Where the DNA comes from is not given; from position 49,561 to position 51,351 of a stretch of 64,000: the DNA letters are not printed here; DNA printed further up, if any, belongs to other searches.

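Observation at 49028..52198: A Rieske oxygenase and a PDS/CrtU-like flavoprotein are translationally coupled to a fused lycopene cyclase: candidate ring-aromatising or ring-oxidising carotenoid branch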

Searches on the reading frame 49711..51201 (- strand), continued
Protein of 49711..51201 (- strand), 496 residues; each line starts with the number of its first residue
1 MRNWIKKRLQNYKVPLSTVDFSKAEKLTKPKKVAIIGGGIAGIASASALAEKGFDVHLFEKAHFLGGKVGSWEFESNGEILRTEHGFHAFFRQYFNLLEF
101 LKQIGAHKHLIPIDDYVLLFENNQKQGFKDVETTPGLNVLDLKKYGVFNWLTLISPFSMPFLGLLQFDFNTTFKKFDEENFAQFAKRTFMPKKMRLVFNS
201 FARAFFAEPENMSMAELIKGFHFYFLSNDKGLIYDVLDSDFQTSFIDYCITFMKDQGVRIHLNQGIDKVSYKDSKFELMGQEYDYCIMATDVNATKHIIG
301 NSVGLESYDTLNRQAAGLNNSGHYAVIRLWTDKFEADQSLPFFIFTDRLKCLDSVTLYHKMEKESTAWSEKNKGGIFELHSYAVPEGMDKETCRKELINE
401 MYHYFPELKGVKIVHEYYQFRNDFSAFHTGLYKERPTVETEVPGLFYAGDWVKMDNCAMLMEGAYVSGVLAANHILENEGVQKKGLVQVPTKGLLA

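Call 55: list_cluster_members(proteins=[P0340, P0326, P0329, P0315, P0291, P0306, P0295, P0311, P0289, P0293])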
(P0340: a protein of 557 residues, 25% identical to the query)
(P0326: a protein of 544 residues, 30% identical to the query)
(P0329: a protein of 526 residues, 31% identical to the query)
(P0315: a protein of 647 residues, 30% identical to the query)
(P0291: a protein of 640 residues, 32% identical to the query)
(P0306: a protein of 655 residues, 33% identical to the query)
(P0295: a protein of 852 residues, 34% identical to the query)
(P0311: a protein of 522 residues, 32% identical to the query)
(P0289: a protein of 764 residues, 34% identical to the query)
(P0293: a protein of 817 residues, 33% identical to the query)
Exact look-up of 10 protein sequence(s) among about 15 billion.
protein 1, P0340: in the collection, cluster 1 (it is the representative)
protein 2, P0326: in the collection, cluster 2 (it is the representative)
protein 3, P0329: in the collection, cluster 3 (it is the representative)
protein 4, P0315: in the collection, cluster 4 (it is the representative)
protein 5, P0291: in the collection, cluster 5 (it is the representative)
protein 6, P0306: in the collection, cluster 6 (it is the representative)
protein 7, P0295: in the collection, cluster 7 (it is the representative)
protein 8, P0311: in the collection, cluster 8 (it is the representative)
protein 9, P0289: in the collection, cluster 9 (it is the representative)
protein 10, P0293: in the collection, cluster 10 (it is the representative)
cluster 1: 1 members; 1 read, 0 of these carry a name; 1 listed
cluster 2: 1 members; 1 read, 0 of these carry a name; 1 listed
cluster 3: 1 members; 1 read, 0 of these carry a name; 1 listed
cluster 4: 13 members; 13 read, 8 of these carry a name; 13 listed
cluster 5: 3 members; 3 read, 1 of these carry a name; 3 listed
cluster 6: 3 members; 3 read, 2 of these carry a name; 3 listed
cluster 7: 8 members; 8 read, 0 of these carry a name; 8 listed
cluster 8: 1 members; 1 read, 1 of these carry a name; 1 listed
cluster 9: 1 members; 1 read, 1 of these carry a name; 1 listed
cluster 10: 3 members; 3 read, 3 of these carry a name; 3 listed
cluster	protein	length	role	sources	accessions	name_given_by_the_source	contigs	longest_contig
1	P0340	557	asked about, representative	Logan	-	-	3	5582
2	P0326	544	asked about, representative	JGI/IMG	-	-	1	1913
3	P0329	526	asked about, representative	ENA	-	-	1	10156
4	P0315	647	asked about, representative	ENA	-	-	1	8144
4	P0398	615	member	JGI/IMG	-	isorenieratene synthase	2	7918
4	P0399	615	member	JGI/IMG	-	isorenieratene synthase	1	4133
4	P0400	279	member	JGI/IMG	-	isorenieratene synthase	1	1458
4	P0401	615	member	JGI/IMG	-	isorenieratene synthase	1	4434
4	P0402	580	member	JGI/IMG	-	isorenieratene synthase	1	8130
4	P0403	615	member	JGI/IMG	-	isorenieratene synthase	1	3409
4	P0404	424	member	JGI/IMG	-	isorenieratene synthase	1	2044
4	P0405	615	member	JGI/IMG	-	isorenieratene synthase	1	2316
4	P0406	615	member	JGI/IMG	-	-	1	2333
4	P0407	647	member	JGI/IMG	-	-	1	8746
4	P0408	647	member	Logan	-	-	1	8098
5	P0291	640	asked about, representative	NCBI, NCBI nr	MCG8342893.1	MAG: FAD-dependent oxidoreductase [Chlorobiales bacterium] | FAD-dependent oxidoreductase [Chlorobiales bacterium]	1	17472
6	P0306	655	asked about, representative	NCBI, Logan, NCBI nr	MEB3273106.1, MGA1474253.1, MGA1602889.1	MAG: FAD-dependent oxidoreductase [Prochlorothrix sp.] | FAD-dependent oxidoreductase [Prochlorothrix sp.]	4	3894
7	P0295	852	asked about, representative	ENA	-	-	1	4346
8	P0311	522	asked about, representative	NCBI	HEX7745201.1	MAG TPA: FAD-dependent oxidoreductase [Micromonosporaceae bacterium]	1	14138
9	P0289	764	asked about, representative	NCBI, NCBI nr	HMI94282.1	MAG TPA: DUF5914 domain-containing protein, partial [Polyangiales bacterium] | DUF5914 domain-containing protein [Polyangiales bacterium]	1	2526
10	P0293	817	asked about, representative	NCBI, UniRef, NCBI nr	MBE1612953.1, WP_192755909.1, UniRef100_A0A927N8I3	FAD-dependent oxidoreductase [Actinopolymorpha pittospori] | Ubiquinone/menaquinone biosynthesis C-methylase UbiE/uncharacterized protein with ...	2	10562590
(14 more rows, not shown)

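Call 69: find_encoding_contigs(protein=P0036, flank=9000, max_places=4)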
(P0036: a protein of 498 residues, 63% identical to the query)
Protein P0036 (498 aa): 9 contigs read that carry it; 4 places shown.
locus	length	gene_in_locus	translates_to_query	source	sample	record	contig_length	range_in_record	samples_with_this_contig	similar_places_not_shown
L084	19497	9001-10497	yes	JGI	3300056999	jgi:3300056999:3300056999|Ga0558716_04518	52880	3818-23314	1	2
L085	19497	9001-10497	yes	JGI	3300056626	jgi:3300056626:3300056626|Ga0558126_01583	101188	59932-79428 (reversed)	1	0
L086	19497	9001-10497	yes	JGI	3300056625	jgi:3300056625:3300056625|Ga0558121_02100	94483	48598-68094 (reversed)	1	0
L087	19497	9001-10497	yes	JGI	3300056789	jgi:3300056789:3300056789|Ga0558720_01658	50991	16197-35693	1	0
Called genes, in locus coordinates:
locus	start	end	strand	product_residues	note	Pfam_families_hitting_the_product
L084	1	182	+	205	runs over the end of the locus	PF00440:TetR_N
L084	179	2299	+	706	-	PF01804:Penicil_amidase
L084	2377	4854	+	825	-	PF02737:3HCDH_N, PF00725:3HCDH, PF00378:ECH_1, PF16113:ECH_2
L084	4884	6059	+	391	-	PF00108:Thiolase_N, PF02803:Thiolase_C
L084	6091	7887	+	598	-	PF02771:Acyl-CoA_dh_N, PF02770:Acyl-CoA_dh_M, PF00441:Acyl-CoA_dh_1, PF22924:ACOX_C_alpha1, PF08028:Acyl-CoA_dh_2, PF21263:Acyl-CoA-dh_C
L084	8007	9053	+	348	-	PF00355:Rieske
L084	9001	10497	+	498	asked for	PF03486:HI0933_like (faint), PF07992:Pyr_redox_2 (weak), PF00070:Pyr_redox (faint), PF00890:FAD_binding_2 (weak), PF01266:DAO, PF01593:Amino_oxidase, PF12831:FAD_oxidored (weak), PF13450:NAD_binding_8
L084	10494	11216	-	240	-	PF01209:Ubie_methyltran, PF13489:Methyltransf_23, PF13649:Methyltransf_25, PF13847:Methyltransf_31, PF08241:Methyltransf_11, PF08242:Methyltransf_12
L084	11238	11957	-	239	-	PF18916:Lycopene_cyc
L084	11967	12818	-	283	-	PF00494:SQS_PSY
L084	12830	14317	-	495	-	PF00070:Pyr_redox (faint), PF00890:FAD_binding_2 (weak), PF00996:GDI (faint), PF01266:DAO, PF01494:FAD_binding_3 (weak), PF01593:Amino_oxidase, PF07992:Pyr_redox_2 (weak), PF13450:NAD_binding_8, +2 more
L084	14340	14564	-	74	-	-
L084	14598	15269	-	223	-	PF04240:Caroten_synth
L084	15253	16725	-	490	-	PF00890:FAD_binding_2 (weak), PF01266:DAO (weak), PF01593:Amino_oxidase, PF07992:Pyr_redox_2 (faint), PF13450:NAD_binding_8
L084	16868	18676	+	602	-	PF02771:Acyl-CoA_dh_N, PF02770:Acyl-CoA_dh_M, PF00441:Acyl-CoA_dh_1, PF22924:ACOX_C_alpha1 (weak), PF08028:Acyl-CoA_dh_2, PF21263:Acyl-CoA-dh_C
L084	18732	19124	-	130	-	PF11969:DcpS_C, PF01230:HIT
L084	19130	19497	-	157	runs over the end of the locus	PF03449:GreA_GreB_N, PF01272:GreA_GreB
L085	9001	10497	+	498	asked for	PF03486:HI0933_like (faint), PF07992:Pyr_redox_2 (weak), PF00070:Pyr_redox (faint), PF00890:FAD_binding_2 (weak), PF01266:DAO, PF01593:Amino_oxidase, PF12831:FAD_oxidored (weak), PF13450:NAD_binding_8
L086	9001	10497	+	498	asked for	PF03486:HI0933_like (faint), PF07992:Pyr_redox_2 (weak), PF00070:Pyr_redox (faint), PF00890:FAD_binding_2 (weak), PF01266:DAO, PF01593:Amino_oxidase, PF12831:FAD_oxidored (weak), PF13450:NAD_binding_8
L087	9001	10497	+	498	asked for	PF03486:HI0933_like (faint), PF07992:Pyr_redox_2 (weak), PF00070:Pyr_redox (faint), PF00890:FAD_binding_2 (weak), PF01266:DAO, PF01593:Amino_oxidase, PF12831:FAD_oxidored (weak), PF13450:NAD_binding_8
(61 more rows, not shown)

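Call 70: find_encoding_contigs(protein=P0033, flank=9000, max_places=4)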
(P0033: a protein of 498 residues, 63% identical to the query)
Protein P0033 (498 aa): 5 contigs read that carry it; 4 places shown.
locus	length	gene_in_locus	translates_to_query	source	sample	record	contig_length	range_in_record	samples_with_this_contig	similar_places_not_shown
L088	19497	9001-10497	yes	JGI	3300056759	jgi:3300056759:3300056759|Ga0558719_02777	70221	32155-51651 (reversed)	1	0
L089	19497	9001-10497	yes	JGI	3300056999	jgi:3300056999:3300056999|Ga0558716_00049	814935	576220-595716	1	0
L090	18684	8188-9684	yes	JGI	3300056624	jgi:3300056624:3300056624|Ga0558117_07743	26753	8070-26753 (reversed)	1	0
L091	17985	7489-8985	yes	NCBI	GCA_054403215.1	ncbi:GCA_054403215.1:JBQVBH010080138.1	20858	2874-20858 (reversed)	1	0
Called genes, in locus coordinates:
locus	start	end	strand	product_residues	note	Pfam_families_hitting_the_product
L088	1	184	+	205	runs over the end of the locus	PF00440:TetR_N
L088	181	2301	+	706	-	PF01804:Penicil_amidase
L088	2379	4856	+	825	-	PF02737:3HCDH_N, PF00725:3HCDH, PF00378:ECH_1, PF16113:ECH_2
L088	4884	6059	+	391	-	PF00108:Thiolase_N, PF02803:Thiolase_C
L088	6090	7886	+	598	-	PF02771:Acyl-CoA_dh_N, PF02770:Acyl-CoA_dh_M, PF00441:Acyl-CoA_dh_1, PF22924:ACOX_C_alpha1, PF08028:Acyl-CoA_dh_2, PF21263:Acyl-CoA-dh_C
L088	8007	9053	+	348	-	PF00355:Rieske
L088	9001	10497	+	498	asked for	PF13738:Pyr_redox_3 (faint), PF03486:HI0933_like (faint), PF07992:Pyr_redox_2 (weak), PF00890:FAD_binding_2 (weak), PF01266:DAO, PF01593:Amino_oxidase, PF12831:FAD_oxidored (weak), PF13450:NAD_binding_8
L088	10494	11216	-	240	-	PF01209:Ubie_methyltran, PF13489:Methyltransf_23, PF13649:Methyltransf_25, PF13847:Methyltransf_31, PF08241:Methyltransf_11, PF08242:Methyltransf_12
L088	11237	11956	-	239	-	PF18916:Lycopene_cyc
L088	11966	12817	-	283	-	PF00494:SQS_PSY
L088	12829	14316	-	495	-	PF00070:Pyr_redox (faint), PF00890:FAD_binding_2 (weak), PF00996:GDI (faint), PF01266:DAO, PF01494:FAD_binding_3 (weak), PF01593:Amino_oxidase, PF07992:Pyr_redox_2 (weak), PF13450:NAD_binding_8, +2 more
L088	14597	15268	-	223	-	PF04240:Caroten_synth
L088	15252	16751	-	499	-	PF00070:Pyr_redox (faint), PF00890:FAD_binding_2 (weak), PF01266:DAO (weak), PF07992:Pyr_redox_2 (faint), PF01593:Amino_oxidase, PF13450:NAD_binding_8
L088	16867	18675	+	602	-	PF02771:Acyl-CoA_dh_N, PF02770:Acyl-CoA_dh_M, PF00441:Acyl-CoA_dh_1, PF22924:ACOX_C_alpha1 (weak), PF08028:Acyl-CoA_dh_2, PF21263:Acyl-CoA-dh_C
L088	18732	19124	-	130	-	PF11969:DcpS_C, PF01230:HIT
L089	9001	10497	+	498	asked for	PF13738:Pyr_redox_3 (faint), PF03486:HI0933_like (faint), PF07992:Pyr_redox_2 (weak), PF00890:FAD_binding_2 (weak), PF01266:DAO, PF01593:Amino_oxidase, PF12831:FAD_oxidored (weak), PF13450:NAD_binding_8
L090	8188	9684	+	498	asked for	PF13738:Pyr_redox_3 (faint), PF03486:HI0933_like (faint), PF07992:Pyr_redox_2 (weak), PF00890:FAD_binding_2 (weak), PF01266:DAO, PF01593:Amino_oxidase, PF12831:FAD_oxidored (weak), PF13450:NAD_binding_8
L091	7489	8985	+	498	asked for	PF13738:Pyr_redox_3 (faint), PF03486:HI0933_like (faint), PF07992:Pyr_redox_2 (weak), PF00890:FAD_binding_2 (weak), PF01266:DAO, PF01593:Amino_oxidase, PF12831:FAD_oxidored (weak), PF13450:NAD_binding_8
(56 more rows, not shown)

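Call 74: search_protein_families(library=ncbifam, proteins=[L084:14340-14564:-], max_evalue=0.001)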
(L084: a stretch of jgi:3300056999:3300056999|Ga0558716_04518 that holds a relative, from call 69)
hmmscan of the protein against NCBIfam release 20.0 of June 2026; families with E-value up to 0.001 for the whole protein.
L084:14340-14564:- (74 aa): 0 families

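Call 76: list_cluster_members(proteins=[P0003, P0005, P0042, P0048, P0070, P0077, P0086, P0091, P0104, P0109])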
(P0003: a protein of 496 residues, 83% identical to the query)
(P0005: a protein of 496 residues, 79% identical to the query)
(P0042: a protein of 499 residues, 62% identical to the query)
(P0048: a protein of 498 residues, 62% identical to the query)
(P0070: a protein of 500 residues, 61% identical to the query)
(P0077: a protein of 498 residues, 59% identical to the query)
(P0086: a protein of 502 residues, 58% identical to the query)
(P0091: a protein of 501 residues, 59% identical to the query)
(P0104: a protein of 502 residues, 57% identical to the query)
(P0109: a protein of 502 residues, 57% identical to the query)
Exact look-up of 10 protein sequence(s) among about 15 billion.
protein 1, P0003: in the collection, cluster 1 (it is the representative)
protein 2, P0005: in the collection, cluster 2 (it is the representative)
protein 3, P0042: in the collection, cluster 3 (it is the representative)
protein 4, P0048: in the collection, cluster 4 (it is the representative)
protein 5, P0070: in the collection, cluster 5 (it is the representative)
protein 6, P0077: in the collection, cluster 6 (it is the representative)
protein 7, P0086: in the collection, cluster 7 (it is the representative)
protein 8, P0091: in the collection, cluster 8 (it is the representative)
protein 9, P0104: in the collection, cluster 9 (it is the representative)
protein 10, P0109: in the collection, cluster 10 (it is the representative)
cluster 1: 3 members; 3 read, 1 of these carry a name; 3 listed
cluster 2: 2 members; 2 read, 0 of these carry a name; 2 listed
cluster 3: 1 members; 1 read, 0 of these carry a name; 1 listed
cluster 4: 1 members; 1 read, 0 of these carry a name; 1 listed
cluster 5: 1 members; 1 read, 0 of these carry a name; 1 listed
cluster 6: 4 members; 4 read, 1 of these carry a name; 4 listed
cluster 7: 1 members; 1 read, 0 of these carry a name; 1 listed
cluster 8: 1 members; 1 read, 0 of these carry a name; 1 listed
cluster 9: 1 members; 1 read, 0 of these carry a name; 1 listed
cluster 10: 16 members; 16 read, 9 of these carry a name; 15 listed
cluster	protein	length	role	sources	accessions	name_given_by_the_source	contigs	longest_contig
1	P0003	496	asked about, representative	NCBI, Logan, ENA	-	-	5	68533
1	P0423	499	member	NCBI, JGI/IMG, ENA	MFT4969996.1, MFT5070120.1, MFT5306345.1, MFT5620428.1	MAG: isorenieratene synthase [Chitinophagales bacterium] | isorenieratene synthase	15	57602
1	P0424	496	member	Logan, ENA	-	-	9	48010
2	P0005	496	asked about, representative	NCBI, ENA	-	-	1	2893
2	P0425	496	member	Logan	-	-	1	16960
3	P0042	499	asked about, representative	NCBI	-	-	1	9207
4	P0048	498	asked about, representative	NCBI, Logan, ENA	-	-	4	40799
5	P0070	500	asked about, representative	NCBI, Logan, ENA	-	-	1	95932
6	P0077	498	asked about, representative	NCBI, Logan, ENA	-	-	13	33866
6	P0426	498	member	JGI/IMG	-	carotenoid phi-ring synthase / carotenoid chi-ring synthase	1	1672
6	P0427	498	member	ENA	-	-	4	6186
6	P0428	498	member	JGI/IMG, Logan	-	-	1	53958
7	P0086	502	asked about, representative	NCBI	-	-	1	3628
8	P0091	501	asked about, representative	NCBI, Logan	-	-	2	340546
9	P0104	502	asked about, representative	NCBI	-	-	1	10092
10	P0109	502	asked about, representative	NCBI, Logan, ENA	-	-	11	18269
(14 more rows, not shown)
